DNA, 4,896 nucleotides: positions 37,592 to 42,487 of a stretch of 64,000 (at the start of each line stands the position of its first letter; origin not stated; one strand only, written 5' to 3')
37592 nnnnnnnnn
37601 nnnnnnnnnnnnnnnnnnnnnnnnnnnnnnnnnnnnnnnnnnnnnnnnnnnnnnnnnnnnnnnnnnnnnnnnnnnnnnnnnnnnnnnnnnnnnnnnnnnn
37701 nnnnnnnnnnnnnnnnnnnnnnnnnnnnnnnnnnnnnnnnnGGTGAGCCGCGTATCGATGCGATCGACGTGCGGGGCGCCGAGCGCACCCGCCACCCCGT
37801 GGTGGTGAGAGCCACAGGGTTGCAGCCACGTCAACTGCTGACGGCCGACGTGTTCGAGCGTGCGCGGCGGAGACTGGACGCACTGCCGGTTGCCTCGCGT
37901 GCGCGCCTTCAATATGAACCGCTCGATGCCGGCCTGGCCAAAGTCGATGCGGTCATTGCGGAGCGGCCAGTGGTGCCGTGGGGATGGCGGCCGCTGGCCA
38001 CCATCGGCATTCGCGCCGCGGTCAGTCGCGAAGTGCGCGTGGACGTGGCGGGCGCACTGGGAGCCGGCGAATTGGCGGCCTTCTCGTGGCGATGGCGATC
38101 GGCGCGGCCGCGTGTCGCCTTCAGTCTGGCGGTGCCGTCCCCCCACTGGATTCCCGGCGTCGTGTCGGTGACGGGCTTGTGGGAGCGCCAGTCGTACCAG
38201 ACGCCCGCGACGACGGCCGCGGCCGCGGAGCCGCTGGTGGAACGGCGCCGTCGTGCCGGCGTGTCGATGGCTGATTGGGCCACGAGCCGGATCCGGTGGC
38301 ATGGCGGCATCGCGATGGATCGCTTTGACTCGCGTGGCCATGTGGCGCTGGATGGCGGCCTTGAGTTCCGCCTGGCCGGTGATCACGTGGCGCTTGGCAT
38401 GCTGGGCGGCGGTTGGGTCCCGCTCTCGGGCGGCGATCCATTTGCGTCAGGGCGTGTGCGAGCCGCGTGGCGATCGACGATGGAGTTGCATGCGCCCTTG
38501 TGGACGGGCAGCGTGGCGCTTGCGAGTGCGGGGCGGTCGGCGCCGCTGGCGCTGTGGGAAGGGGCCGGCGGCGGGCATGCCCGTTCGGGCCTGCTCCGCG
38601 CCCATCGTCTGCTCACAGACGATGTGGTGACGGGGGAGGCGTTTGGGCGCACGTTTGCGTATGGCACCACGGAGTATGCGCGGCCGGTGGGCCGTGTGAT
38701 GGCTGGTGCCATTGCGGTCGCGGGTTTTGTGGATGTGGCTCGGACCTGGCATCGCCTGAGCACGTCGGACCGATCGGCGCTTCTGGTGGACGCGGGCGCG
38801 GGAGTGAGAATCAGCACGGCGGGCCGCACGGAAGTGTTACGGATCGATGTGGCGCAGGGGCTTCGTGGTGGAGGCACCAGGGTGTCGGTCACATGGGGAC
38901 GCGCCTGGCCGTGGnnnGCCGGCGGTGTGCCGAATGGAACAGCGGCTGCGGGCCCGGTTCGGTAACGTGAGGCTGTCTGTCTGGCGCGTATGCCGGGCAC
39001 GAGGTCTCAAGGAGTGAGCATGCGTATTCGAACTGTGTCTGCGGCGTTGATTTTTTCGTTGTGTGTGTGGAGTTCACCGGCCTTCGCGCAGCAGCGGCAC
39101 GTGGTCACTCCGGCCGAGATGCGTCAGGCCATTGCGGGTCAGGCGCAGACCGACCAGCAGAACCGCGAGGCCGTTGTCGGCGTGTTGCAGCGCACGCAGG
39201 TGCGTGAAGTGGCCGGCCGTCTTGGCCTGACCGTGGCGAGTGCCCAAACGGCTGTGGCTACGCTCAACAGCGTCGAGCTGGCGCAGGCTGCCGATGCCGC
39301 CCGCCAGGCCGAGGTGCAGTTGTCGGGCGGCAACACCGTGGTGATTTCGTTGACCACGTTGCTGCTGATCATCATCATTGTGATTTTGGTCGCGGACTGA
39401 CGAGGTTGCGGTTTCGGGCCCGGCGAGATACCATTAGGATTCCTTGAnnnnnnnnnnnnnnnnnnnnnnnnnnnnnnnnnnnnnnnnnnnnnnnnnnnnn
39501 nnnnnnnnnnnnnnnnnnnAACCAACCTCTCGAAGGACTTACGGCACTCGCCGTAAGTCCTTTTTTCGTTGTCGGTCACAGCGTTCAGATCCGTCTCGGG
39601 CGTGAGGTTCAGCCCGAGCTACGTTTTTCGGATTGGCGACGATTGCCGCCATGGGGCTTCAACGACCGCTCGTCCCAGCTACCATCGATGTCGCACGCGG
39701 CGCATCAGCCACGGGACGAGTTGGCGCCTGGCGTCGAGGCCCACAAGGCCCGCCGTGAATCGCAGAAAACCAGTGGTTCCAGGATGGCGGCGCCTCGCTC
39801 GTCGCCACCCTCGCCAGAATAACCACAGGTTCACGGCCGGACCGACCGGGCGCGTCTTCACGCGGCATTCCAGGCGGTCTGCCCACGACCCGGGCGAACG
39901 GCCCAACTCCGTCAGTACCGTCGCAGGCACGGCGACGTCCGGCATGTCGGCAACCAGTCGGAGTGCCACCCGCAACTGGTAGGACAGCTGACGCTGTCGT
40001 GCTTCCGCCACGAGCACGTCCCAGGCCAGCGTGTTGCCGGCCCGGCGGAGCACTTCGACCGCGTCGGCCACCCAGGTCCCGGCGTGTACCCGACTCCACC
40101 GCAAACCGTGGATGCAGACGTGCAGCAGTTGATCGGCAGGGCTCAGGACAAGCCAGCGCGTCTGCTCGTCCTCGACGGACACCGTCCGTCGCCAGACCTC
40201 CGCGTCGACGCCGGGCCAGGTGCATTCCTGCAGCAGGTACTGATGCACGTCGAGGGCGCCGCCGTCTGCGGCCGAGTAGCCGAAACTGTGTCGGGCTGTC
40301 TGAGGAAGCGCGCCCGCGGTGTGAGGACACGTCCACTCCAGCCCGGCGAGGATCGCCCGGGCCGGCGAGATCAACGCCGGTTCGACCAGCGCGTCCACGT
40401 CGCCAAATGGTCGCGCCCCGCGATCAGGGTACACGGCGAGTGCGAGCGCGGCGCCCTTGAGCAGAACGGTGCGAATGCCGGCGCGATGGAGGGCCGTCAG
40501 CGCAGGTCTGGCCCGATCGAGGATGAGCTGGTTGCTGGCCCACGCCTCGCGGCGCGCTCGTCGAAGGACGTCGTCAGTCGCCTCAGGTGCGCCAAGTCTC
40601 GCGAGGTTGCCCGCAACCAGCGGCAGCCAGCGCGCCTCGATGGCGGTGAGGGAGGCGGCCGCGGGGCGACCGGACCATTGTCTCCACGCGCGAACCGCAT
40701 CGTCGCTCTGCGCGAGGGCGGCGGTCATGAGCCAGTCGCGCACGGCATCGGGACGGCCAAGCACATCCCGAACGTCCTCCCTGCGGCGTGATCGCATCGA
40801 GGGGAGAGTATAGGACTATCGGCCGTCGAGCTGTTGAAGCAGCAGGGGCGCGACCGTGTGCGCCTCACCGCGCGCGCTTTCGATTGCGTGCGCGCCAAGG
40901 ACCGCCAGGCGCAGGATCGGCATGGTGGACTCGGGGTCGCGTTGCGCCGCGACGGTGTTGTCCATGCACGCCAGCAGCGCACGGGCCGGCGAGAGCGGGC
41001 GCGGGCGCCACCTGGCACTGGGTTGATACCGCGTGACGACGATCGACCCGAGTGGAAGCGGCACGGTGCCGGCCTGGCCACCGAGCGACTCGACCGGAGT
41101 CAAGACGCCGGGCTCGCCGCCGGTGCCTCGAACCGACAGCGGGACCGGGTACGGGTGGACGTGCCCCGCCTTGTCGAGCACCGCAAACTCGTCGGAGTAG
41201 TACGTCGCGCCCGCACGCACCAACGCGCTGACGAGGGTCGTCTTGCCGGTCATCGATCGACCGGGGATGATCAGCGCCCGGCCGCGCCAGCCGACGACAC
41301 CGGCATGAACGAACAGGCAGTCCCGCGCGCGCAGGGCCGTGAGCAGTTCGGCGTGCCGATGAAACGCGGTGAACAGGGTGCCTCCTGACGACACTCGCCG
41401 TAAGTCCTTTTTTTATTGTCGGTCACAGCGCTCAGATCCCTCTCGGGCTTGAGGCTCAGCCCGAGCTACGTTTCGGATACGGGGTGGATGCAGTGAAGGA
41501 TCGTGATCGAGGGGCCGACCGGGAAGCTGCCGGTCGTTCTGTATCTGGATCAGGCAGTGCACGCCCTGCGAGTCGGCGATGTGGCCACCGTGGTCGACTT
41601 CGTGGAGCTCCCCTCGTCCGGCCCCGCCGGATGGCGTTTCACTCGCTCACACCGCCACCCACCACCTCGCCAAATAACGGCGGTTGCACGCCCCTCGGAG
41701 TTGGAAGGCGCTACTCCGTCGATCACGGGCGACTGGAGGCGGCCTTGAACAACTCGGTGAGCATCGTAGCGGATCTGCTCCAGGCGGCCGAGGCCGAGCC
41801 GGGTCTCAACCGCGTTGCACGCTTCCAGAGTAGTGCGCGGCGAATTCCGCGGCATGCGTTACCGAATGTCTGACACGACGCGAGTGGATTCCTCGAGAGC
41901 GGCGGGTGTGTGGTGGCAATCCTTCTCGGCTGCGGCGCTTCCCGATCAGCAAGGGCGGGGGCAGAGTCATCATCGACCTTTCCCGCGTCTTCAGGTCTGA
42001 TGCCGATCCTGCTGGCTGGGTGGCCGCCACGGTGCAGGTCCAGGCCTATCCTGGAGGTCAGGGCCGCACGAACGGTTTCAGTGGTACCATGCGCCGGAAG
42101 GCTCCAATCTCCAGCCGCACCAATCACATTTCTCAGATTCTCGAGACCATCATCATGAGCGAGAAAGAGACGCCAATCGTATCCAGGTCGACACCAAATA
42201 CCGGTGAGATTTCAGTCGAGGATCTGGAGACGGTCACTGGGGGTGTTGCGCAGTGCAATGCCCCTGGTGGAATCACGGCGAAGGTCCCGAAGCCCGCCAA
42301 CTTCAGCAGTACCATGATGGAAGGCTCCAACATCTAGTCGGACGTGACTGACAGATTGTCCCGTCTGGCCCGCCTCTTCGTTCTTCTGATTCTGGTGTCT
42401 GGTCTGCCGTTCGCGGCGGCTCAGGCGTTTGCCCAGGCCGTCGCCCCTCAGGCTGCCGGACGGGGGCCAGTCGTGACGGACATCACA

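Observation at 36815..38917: C39-like cysteine peptidase fused to TPR, POTRA and an Omp85-type outer-membrane barrel in one 700-aa protein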

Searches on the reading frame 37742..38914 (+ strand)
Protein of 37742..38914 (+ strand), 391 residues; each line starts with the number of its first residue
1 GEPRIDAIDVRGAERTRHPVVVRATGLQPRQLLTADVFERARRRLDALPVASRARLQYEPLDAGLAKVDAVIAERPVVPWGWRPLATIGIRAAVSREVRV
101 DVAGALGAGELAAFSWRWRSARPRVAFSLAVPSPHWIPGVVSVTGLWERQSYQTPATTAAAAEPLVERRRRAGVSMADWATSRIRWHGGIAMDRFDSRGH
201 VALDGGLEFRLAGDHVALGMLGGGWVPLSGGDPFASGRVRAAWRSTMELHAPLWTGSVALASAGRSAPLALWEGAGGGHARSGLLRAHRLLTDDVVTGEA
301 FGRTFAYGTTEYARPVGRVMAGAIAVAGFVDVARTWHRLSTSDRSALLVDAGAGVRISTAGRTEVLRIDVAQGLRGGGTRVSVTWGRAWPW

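Call 53: search_protein_representatives(protein=window:37742-38914:+)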
Query: 391 residues. Proteins with E-value up to 0.001 (for the whole library): 744; up to 1e-10: 559; up to 1e-30: 311. The best 150 are listed.
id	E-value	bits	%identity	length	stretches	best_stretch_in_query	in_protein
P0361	4.8e-115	401.0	56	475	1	1-390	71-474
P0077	3.4e-111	388.4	54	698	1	1-386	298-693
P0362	1.2e-98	347.1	47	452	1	1-390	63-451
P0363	3.2e-94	332.5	49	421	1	1-390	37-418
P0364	2.5e-93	329.6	47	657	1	1-390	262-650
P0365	2.6e-93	329.5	49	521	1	1-390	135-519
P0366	3.5e-93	329.0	47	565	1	1-391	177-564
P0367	1.0e-92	327.5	46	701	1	1-390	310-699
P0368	3.3e-90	319.2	46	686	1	2-390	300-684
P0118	8.6e-89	314.6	49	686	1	1-390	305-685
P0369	2.3e-87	309.9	46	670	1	2-390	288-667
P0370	2.8e-86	306.3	45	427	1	2-390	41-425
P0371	3.9e-84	299.3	46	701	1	1-390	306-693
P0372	1.2e-83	297.6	52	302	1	89-390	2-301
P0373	1.3e-83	297.5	46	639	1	1-390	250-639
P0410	3.6e-68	246.7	41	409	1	2-391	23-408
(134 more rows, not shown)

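Call 55: find_encoding_contigs(protein=P0365, flank=6000, max_places=3)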
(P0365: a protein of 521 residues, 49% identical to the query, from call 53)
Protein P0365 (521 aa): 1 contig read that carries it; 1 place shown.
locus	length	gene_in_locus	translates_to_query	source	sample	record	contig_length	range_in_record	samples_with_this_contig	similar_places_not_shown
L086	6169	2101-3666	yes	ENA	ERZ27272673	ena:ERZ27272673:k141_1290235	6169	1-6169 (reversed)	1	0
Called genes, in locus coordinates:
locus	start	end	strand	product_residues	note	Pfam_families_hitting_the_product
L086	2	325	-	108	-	?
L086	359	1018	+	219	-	PF01081:Aldolase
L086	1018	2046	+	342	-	PF00294:PfkB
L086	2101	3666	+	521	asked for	-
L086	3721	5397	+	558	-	PF07885:Ion_trans_2, PF02254:TrkA_N, PF02080:TrkA_C, PF01494:FAD_binding_3 (weak), PF02254:TrkA_N, PF02080:TrkA_C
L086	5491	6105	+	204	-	PF19079:CFSR (faint)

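Call 56: find_encoding_contigs(protein=P0410, flank=6000, max_places=3)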
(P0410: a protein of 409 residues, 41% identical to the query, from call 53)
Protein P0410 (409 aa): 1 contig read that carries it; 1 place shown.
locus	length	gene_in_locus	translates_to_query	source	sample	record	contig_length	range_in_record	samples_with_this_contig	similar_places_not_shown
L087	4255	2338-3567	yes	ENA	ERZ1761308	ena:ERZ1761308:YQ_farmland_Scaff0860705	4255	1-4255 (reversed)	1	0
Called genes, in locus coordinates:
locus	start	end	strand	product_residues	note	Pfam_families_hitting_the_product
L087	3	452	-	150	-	?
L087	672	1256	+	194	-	PF04542:Sigma70_r2, PF04545:Sigma70_r4, PF08281:Sigma70_r4_2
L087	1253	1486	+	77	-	PF13490:zf-HC2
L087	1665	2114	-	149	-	-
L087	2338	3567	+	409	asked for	-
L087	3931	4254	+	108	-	?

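Call 57: find_encoding_contigs(protein=P0361, flank=6000, max_places=3)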
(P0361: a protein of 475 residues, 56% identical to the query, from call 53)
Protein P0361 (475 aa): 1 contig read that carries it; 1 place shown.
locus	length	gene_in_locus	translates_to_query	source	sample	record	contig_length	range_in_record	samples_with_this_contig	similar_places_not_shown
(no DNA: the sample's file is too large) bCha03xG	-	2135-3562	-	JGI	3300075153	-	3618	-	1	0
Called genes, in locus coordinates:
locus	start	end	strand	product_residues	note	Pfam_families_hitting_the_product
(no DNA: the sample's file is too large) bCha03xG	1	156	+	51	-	?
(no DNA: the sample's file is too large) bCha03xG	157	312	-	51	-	PF18919:DUF5670 (weak)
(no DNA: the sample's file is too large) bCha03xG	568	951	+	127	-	PF01258:zf-dskA_traR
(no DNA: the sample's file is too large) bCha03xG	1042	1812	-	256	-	-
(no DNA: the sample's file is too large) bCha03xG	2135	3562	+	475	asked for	-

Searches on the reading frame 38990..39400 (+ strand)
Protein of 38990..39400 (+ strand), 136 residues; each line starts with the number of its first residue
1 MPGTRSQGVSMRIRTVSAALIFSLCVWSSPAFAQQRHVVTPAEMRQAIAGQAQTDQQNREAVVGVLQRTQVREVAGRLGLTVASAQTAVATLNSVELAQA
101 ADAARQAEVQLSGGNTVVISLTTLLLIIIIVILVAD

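Call 3: search_protein_families(library=pfam, proteins=[window:38990-39400:+], max_evalue=1)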
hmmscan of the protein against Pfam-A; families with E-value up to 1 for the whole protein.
window:38990-39400:+ (136 aa): 1 family
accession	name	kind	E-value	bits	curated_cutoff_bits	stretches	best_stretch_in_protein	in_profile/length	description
PF20332.3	DUF6627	-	0.00026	21.5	27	1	51-132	32-106/125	Family of unknown function (DUF6627)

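Call 4: search_protein_families(library=ncbifam, proteins=[window:38990-39400:+], max_evalue=1)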
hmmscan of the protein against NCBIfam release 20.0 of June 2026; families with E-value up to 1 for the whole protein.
window:38990-39400:+ (136 aa): 2 families
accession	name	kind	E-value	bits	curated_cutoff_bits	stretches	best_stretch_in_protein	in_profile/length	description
NF033919.1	PA2779_fam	subfamily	8.2e-08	32.4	40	1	16-133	2-112/123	PA2779 family protein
TIGR01477.1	RIFIN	paralog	0.41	10.3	176.95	1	61-133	266-331/356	variant surface antigen, rifin family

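Call 28: find_homologous_proteins(query=A2, max_evalue=0.001)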
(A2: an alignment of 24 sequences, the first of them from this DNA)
Query A2 (24 sequences) (126 aa, profile of the alignment): 2478 proteins with E <= 0.001 among 8000 candidates; the best 120 are listed.
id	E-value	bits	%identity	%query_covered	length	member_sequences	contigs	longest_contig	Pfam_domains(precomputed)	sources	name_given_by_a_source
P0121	1.1e-45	172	62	87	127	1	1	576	-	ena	-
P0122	3.0e-45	171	61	86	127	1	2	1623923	-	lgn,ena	-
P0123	3.2e-45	171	64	86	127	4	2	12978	-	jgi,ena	-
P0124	1.3e-44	169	59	87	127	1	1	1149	-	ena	-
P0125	1.8e-44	168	59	87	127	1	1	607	-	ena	-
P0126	1.9e-44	168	61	87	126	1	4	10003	-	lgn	-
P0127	6.4e-44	167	62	87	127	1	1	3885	-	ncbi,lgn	ncbi:MAG: hypothetical protein ABL961_17375 [Vicinamibacterales bacterium]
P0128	1.2e-43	166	64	87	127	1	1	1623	-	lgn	-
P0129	1.6e-43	165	65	83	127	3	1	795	-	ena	-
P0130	2.4e-43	165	64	87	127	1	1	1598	PF20332.4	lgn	-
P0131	2.5e-43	165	60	87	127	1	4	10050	-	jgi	jgi:hypothetical protein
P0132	3.4e-43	164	68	87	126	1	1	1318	-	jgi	jgi:hypothetical protein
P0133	7.8e-43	163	59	87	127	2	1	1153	-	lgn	-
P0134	1.1e-42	163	58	87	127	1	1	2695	-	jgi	jgi:hypothetical protein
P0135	1.1e-42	163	63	69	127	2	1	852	-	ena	-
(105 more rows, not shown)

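Call 37: search_dna_similar(query=window:39020-39397:+, collection=plasmids, mode=protein, max_evalue=0.1, max_rows=25)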
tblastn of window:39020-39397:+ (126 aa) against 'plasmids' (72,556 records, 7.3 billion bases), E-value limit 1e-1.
No match.

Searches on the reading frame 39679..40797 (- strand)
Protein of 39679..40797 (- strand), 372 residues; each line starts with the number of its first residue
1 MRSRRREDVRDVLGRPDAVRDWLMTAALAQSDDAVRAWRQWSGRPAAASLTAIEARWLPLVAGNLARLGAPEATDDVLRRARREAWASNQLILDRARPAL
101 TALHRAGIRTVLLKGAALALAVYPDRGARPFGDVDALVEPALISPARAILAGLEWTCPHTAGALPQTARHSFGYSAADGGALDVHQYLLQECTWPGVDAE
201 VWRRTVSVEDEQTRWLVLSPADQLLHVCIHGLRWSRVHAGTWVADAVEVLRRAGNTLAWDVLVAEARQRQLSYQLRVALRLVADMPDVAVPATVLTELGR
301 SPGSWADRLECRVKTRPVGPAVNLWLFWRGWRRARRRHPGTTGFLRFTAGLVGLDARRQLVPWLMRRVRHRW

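Call 3: search_protein_families(library=pfam, proteins=[window:39679-40797:-], max_evalue=1)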
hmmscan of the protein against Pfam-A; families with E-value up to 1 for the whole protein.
window:39679-40797:- (372 aa): 2 families
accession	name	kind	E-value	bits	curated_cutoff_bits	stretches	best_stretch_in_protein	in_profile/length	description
PF14907.12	NTP_transf_5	-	2.1e-36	126.2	31.2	1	52-284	12-246/249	Uncharacterised nucleotidyltransferase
PF00702.32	Hydrolase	-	0.064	14.1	26.4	1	62-121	69-128/191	haloacid dehalogenase-like hydrolase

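Call 4: search_protein_families(library=ncbifam, proteins=[window:39679-40797:-], max_evalue=1)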
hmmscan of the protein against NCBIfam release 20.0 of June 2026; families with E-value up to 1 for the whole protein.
window:39679-40797:- (372 aa): 0 families

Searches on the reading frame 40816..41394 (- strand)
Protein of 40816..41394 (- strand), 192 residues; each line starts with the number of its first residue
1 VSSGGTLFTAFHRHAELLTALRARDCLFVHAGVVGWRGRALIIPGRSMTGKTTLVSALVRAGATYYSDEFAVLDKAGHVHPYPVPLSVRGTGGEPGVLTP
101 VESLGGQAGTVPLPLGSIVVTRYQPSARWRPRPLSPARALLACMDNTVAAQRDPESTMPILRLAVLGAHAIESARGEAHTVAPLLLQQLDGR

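Call 3: search_protein_families(library=pfam, proteins=[window:40816-41394:-], max_evalue=1)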
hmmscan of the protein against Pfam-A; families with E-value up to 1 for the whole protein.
window:40816-41394:- (192 aa): 0 families

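Call 4: search_protein_families(library=ncbifam, proteins=[window:40816-41394:-], max_evalue=1)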
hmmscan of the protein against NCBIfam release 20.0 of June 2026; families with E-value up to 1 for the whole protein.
window:40816-41394:- (192 aa): 5 families
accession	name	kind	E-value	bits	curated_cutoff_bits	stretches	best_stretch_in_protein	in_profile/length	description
TIGR04352.1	HprK_rel_A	equivalog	3.5e-13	49.3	200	1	18-89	88-160/280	HprK-related kinase A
TIGR04355.1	HprK_rel_B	hypoth_equivalog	2.2e-05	23.8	200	1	23-73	141-191/351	HprK-related kinase B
TIGR04249.1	SCM_chp_ScmC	equivalog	0.016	14.5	125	1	22-83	121-185/292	SynChlorMet cassette protein ScmC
TIGR00176.1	mobB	equivalog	0.22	11.6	76.2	1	43-61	4-22/155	molybdopterin-guanine dinucleotide biosynthesis protein B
NF000361.1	self_FomB_kinase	exception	0.23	10.5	400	1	29-89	128-188/325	FomB family phosphonate monophosphate kinase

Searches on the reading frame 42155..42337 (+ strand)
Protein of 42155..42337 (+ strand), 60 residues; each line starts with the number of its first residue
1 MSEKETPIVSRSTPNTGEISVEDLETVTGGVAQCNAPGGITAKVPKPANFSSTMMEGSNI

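Call 3: search_protein_families(library=pfam, proteins=[window:42155-42337:+], max_evalue=1)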
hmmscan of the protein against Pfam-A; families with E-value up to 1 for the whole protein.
window:42155-42337:+ (60 aa): 0 families

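Call 4: search_protein_families(library=ncbifam, proteins=[window:42155-42337:+], max_evalue=1)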
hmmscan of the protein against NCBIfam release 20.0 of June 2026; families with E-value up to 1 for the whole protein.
window:42155-42337:+ (60 aa): 1 family
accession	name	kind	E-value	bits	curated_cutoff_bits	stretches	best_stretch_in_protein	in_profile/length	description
NF038167.1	cyan_ocin_like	subfamily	0.033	14.4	32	1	17-35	9-23/72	CTB family bacteriocin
